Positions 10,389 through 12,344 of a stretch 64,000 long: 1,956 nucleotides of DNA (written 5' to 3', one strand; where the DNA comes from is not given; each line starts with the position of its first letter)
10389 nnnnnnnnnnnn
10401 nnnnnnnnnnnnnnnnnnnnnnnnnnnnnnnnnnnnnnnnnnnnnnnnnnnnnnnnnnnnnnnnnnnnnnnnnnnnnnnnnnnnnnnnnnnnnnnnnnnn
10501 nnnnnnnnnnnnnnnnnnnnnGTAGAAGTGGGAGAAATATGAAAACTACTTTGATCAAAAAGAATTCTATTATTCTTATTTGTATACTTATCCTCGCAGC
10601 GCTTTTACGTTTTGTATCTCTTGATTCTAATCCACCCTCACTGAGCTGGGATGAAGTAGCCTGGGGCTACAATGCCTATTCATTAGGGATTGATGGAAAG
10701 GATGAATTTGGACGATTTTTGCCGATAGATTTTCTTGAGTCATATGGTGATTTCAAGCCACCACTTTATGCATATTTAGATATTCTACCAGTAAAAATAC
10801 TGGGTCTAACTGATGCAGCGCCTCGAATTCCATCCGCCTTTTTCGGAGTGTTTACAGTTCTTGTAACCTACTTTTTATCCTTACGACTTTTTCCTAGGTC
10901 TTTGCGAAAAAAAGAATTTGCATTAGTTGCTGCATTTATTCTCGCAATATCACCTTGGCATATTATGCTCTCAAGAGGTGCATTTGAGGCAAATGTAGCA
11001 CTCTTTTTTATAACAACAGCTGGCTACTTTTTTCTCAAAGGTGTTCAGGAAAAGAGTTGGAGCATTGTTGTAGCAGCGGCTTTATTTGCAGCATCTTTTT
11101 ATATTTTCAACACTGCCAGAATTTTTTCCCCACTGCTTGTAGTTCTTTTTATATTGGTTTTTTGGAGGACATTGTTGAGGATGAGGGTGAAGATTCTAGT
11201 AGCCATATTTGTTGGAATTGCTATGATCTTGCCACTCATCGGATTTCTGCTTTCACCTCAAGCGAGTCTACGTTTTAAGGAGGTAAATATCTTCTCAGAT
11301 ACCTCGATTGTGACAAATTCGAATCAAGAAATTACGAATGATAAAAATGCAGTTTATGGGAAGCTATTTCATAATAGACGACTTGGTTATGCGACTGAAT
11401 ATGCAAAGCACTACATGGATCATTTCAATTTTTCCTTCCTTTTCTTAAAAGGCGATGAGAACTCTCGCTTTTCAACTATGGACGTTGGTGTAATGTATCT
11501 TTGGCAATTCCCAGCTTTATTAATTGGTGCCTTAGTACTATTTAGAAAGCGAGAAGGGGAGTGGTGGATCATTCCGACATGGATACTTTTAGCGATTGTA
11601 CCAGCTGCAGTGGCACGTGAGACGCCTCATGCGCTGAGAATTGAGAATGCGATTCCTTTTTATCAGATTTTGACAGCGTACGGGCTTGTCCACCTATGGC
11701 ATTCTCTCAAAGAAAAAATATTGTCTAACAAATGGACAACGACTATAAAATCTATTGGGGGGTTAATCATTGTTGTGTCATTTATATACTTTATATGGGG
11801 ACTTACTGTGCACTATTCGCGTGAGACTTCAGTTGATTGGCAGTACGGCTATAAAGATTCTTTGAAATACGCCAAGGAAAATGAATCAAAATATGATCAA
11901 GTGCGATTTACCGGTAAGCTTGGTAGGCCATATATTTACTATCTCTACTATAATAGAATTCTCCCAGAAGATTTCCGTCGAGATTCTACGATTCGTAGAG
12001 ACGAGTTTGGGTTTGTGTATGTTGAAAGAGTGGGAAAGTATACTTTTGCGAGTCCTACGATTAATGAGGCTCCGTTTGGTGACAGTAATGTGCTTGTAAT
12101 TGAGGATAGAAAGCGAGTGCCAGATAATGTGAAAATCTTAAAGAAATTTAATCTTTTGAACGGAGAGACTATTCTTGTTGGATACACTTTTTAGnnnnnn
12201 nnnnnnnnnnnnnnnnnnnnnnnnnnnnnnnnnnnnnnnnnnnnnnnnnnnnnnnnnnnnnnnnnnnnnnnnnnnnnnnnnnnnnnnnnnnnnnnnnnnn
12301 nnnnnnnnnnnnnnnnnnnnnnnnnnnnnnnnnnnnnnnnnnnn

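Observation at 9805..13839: Ppm1-like polyprenol-P-mannose synthase directly followed by tandem PMT_2 GT-C paralogs, consistent with a protein O-mannosylation-like module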

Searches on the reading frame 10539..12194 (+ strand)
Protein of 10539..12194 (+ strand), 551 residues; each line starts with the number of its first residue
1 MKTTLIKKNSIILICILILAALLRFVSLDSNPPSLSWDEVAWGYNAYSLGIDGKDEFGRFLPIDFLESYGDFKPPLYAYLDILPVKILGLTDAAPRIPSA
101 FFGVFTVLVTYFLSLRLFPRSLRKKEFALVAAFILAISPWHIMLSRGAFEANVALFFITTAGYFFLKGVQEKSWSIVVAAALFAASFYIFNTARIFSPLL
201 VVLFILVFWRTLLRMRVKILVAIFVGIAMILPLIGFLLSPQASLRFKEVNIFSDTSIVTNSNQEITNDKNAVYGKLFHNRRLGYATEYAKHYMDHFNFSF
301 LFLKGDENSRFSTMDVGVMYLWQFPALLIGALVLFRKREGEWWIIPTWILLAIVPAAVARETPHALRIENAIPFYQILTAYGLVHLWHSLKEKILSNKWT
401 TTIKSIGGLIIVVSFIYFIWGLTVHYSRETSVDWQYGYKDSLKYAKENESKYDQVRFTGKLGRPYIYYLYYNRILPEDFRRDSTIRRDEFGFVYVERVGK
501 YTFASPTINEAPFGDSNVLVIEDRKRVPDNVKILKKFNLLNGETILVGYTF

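Call 4: search_protein_families(library=pfam, proteins=[window:10539-12194:+], max_evalue=0.01)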
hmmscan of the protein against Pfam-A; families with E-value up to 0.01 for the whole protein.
window:10539-12194:+ (551 aa): 2 families
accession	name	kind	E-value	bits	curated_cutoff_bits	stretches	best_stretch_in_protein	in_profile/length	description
PF13231.12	PMT_2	-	3.5e-09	37.5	26.1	1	73-234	2-158/160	Dolichyl-phosphate-mannose-protein mannosyltransferase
PF02366.24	PMT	-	5.1e-08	33.2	22.7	1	15-220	2-212/245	Dolichyl-phosphate-mannose-protein mannosyltransferase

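Call 6: search_protein_families(library=ncbifam, proteins=[window:10539-12194:+], max_evalue=0.01)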
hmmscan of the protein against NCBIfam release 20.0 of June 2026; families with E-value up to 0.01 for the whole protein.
window:10539-12194:+ (551 aa): 1 family
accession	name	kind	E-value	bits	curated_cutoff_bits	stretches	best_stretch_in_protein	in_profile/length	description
TIGR03663.1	TIGR03663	subfamily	1.3e-09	37.6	126.25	1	12-214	3-183/435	flippase activity-associated protein Agl23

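Call 12: search_solved_structures(query=window:10539-12194:+, max_evalue=1, show_alignments=2)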
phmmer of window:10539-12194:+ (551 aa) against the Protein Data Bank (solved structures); distinct sequences matched with E-value up to 1: 0.

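Call 21: find_homologous_proteins(query=window:10539-12194:+, max_evalue=0.00001)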
Query window:10539-12194:+ (551 aa): 2176 proteins with E <= 0.00001 among 8000 candidates; the best 120 are listed.
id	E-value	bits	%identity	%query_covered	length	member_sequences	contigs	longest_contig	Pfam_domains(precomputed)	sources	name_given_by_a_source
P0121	0.0e+0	1239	100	100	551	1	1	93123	PF02366.25,PF13231.13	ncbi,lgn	-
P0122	1.7e-274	930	71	100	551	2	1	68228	PF02366.25,PF13231.13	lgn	-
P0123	8.5e-198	677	56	99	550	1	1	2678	PF02366.25,PF13231.13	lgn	-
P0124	9.5e-198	677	56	99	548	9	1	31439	PF02366.25,PF13231.13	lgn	-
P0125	1.1e-195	670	57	99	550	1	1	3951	PF02366.25,PF13231.13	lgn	-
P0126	2.7e-194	665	55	98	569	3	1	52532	PF02366.25,PF13231.13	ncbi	-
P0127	3.9e-194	665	56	98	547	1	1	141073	PF02366.25,PF13231.13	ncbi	-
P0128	8.1e-194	664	55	99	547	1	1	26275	PF02366.25,PF13231.13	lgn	-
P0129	3.1e-193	662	54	99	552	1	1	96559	PF02366.25,PF13231.13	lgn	-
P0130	1.6e-192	660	54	99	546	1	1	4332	PF02366.25,PF13231.13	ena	-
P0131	1.6e-192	659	55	97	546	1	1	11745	PF02366.25,PF13231.13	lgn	-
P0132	2.0e-192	659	54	98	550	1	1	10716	PF02366.25,PF13231.13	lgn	-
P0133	2.2e-192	659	55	96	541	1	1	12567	PF02366.25,PF13231.13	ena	-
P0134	2.4e-192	659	54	99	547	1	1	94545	PF13231.13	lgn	-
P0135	3.3e-192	658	55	99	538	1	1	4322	PF02366.25,PF13231.13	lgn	-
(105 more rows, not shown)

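Call 23: search_solved_structures(query=A2, max_evalue=1, show_alignments=4)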
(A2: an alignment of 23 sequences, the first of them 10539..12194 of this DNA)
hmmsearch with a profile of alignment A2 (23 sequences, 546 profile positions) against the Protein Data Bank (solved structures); distinct sequences matched with E-value up to 1: 3.
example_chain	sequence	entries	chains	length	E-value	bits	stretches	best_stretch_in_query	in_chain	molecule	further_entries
5ezm_A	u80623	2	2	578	0.046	15.5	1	69-227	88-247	4-amino-4-deoxy-L-arabinose transferase or related glycosyltransferases of PMT family | 4-amino-4-deoxy-L-arabinose (L-Ara4N) transferase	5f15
6el2_A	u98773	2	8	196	0.061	15.1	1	399-473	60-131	Transcriptional regulator TetR family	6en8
4o7m_A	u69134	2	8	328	0.69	11.6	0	249-320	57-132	TRAP dicarboxylate transporter, DctP subunit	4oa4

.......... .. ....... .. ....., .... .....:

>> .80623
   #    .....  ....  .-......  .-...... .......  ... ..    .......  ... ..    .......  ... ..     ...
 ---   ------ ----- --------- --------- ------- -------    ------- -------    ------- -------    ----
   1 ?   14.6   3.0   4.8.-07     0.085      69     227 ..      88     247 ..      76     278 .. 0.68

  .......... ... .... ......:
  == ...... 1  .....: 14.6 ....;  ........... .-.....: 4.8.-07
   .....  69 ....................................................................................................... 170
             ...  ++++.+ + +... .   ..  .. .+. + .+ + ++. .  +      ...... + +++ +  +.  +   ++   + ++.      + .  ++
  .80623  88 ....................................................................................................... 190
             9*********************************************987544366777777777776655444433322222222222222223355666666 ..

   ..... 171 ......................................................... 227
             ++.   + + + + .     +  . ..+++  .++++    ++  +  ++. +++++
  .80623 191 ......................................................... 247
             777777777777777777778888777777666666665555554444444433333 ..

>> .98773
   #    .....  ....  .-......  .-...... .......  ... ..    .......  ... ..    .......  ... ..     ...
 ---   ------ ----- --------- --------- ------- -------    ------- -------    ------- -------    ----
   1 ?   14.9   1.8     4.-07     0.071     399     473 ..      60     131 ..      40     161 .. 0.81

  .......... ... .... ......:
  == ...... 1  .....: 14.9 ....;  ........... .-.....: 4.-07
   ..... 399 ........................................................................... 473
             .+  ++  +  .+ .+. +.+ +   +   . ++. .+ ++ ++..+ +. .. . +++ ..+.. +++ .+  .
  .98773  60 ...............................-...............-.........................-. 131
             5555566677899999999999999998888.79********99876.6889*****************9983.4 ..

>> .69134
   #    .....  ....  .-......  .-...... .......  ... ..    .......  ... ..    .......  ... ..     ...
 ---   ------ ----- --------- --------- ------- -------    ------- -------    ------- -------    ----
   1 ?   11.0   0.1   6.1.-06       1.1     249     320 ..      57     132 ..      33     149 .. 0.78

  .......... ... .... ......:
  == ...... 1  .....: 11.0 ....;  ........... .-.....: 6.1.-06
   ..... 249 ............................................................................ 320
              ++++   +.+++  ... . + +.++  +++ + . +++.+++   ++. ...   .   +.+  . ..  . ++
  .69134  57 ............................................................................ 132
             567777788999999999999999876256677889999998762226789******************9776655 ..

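Call 35: predict_structure(alignment_id=A2)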
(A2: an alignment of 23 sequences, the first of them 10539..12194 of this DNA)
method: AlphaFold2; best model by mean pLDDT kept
length: 551 residues; sequences in the alignment: 23
mean_pLDDT: 87.3   pTM: 0.87
mean pLDDT of the five models: 87.3, 86.0, 82.1, 81.5, 81.4
residues with pLDDT >= 90: 289; 70-90: 221; 50-70: 35; < 50: 6
segments of 3 or more residues with pLDDT < 50: 363-366
pLDDT, mean of each block of 10 residues (from residue 1): 65 97 89 85 94 92 77 83 95 92 95 96 96 92 67 88 96 96 89 85 95 95 95 82 76 83 87 84 85 77 65 73 90 93 92 81 58 93 92 78 90 91 82 85 95 94 92 95 85 87 87 88 93 94 94 91
secondary structure, 60 per line:
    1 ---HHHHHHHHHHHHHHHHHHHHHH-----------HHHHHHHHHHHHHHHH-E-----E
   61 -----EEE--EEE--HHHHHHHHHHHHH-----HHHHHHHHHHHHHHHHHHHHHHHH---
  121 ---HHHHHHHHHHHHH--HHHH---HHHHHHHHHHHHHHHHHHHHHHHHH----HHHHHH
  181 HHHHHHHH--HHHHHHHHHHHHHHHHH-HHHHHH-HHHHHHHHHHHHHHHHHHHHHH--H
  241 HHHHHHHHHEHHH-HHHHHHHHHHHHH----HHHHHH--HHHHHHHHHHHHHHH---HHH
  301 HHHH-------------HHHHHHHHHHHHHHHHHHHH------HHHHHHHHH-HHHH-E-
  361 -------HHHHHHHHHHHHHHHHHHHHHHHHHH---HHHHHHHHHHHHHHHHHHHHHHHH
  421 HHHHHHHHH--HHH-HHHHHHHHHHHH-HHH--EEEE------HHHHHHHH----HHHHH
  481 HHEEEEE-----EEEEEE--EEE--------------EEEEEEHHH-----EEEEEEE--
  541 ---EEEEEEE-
elements in order: H4-25 H37-52 E66-68 E71-73 H76-88 H94-117 H124-136 H139-142 H146-170 H175-188 H191-207 H209-214 H216-237 H240-249 H255-267 H272-277 H280-294 H298-304 H318-337 H344-352 H354-357 H368-393 H397-429 H436-447 E454-457 H464-471 H476-482 E483-487 E493-498 E501-503 E518-523 E532-538 E544-550

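Call 37: fold_search(model_id=the predicted structure, library=pdb)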
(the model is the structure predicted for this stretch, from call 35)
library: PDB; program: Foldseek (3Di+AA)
matches with E <= 10: 218; with E <= 0.001: 12
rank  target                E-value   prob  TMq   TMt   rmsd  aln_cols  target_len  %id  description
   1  9n9j_I                1.8e-07  1.00  0.55  0.44  11.9       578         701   14  Structure of a GRP94 folding intermediate engaged with a CCDC134- and FKBP11-bound secretory translocon (released 2025-11-19)
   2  6ftg_5                2.5e-07  1.00  0.55  0.48  12.5       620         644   13  Subtomogram average of OST-containing ribosome-translocon complexes from canine rough microsomal membranes (released 2018-03-21)
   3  5ezm                  2.7e-07  1.00  0.57  0.58   9.4       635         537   11  Crystal Structure of ArnT from Cupriavidus metallidurans in the apo state (released 2016-02-17)
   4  5f15                  4.0e-07  1.00  0.57  0.58  10.9       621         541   11  Crystal Structure of ArnT from Cupriavidus metallidurans bound to Undecaprenyl phosphate (released 2016-02-17)
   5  7e9s_A                4.1e-07  1.00  0.49  0.33  12.6       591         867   12  Archaeal oligosaccharyltransferase AglB from Archaeoglobus fulgidus in complex with an inhibitory peptide and a dolich (released 2021-09-08)
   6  3wak                  1.1e-06  1.00  0.48  0.33  12.1       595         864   15  Crystal structure of the Archaeoglobus fulgidus oligosaccharyltransferase (O29867_ARCFU) in the apo form (released 2013-10-30)
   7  5gmy_A                1.1e-06  1.00  0.49  0.34  11.6       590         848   12  Crystal structure of the Archaeoglobus fulgidus oligosaccharyltransferase (O29867_ARCFU) tethered with an acceptor pep (released 2017-02-01)
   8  3waj                  3.1e-06  1.00  0.45  0.33  12.7       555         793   13  Crystal structure of the Archaeoglobus fulgidus oligosaccharyltransferase (O29867_ARCFU) complex with Zn and sulfate (released 2013-10-30)
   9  7oci_F                3.2e-06  1.00  0.49  0.43  11.1       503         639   15  Cryo-EM structure of yeast Ost6p containing oligosaccharyltransferase complex (released 2022-02-16)
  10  6gxc_A                3.5e-06  1.00  0.49  0.40  14.0       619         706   14  Bacterial oligosaccharyltransferase PglB in complex with an inhibitory peptide and a reactive lipid-linked oligosaccha (released 2018-11-14)
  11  6ezn_F                9.3e-06  1.00  0.51  0.45  11.4       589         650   14  Cryo-EM structure of the yeast oligosaccharyltransferase (OST) complex (released 2018-01-17)
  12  9i5k_A                2.5e-04  1.00  0.45  0.50  11.6       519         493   14  Structure of the Chaetomium thermophilum Pmt4 homodimer (C2 symmetry) (released 2025-12-24)
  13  6wby                  1.9e-03  1.00  0.44  0.23  10.2       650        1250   10  Single-Particle Cryo-EM Structure of Arabinofuranosyltransferase AftD from Mycobacteria, Mutant R1389S Class 2 (released 2020-05-13)
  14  8if8_C                3.2e-03  1.00  0.38  0.36  17.9       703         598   12  Arabinosyltransferase AftA (released 2023-05-31)
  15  7bvc_A                7.2e-03  1.00  0.43  0.24   8.4       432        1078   12  Cryo-EM structure of Mycobacterium smegmatis arabinosyltransferase EmbA-EmbB-AcpM2 in complex with ethambutol (released 2020-04-29)
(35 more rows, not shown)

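Call 50: find_related_loci(query=A2, collection=genome_contigs, flank=6000)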
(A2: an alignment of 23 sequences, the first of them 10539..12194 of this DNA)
Query A2 (551 aa) in genome_contigs; peptide patterns used: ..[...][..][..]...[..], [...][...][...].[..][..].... (x = any residue, [..] = any of these).
599 stretches matched a pattern (row limit reached: there are more); 572 encode a relative of the query (tblastn E <= 1e-3); the best 80 are kept; 80 distinct loci.
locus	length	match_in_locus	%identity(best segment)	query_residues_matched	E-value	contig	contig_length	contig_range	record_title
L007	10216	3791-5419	53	1-550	0e+0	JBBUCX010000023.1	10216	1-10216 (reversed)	MAG: Patescibacteria group bacterium isolate H51-bin115_1 H51_bin115_1_000000000023, whole genome shotgun sequence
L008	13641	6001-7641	53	6-551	0e+0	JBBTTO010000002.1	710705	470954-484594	MAG: Patescibacteria group bacterium isolate H52-bin062_1 H52_bin062_1_000000000002, whole genome shotgun sequence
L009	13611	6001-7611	54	8-551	0e+0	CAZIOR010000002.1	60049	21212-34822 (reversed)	MAG TPA_asm: uncultured Gammaproteobacteria bacterium isolate SRP298887_co1_352 genome assembly, contig: NODE_280_length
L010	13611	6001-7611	53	9-550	0e+0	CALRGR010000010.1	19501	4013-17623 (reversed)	MAG: Candidatus Levybacteria bacterium GW2011_GWA1_37_16 isolate Baikal-1250m-152 genome assembly, contig: Baikal-1250m-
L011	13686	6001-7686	51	1-550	0e+0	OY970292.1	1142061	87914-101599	MAG: Candidatus Levybacteria bacterium isolate MFD01916.bin.c.8 genome assembly, chromosome: 1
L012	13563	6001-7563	53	23-550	0e+0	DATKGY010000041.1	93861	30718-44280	MAG TPA_asm: Patescibacteria group bacterium isolate SMAG_U14563 k141_66149, whole genome shotgun sequence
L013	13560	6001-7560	52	24-550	0e+0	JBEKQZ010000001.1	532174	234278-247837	MAG: Candidatus Levyibacteriota bacterium isolate SPRUCE 49 SPRUCE_49_1, whole genome shotgun sequence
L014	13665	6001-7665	50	8-550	0e+0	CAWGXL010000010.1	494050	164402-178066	MAG: uncultured bacterium isolate MFD09206.bin.2.20 genome assembly, contig: contig_853, whole genome shotgun sequence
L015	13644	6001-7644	52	5-549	0e+0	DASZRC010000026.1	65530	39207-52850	MAG TPA_asm: Patescibacteria group bacterium isolate SMAG_U6014 k141_752773, whole genome shotgun sequence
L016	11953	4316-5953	51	1-550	0e+0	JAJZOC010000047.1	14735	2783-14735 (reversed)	MAG: bacterium isolate MAS4.bin4 NODE_4698_length_14735_cov_2.742128, whole genome shotgun sequence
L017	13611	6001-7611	52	8-551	3e-180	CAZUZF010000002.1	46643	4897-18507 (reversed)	MAG TPA_asm: uncultured Gammaproteobacteria bacterium isolate binchicken_co38_1268 genome assembly, contig: NODE_1679_le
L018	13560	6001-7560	52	24-549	1e-179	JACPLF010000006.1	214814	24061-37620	MAG: Candidatus Levyibacteriota bacterium isolate NC_groundwater_514_Ag_S-0.1um_37_12 S35_SO-1_scaffold_96964, whole gen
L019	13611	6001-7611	51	5-550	6e-179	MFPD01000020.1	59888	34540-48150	MAG: Candidatus Levybacteria bacterium RIFCSPLOWO2_02_FULL_37_18 rifcsplowo2_02_scaffold_660, whole genome shotgun seque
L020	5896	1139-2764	50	7-550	2e-180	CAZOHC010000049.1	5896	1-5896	MAG TPA_asm: uncultured Gammaproteobacteria bacterium isolate SRP144015_co1_130 genome assembly, contig: NODE_5652_lengt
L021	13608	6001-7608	53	12-551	4e-177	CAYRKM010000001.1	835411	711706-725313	MAG TPA_asm: uncultured Gammaproteobacteria bacterium isolate SRP292972_co1_108 genome assembly, contig: NODE_7_length_8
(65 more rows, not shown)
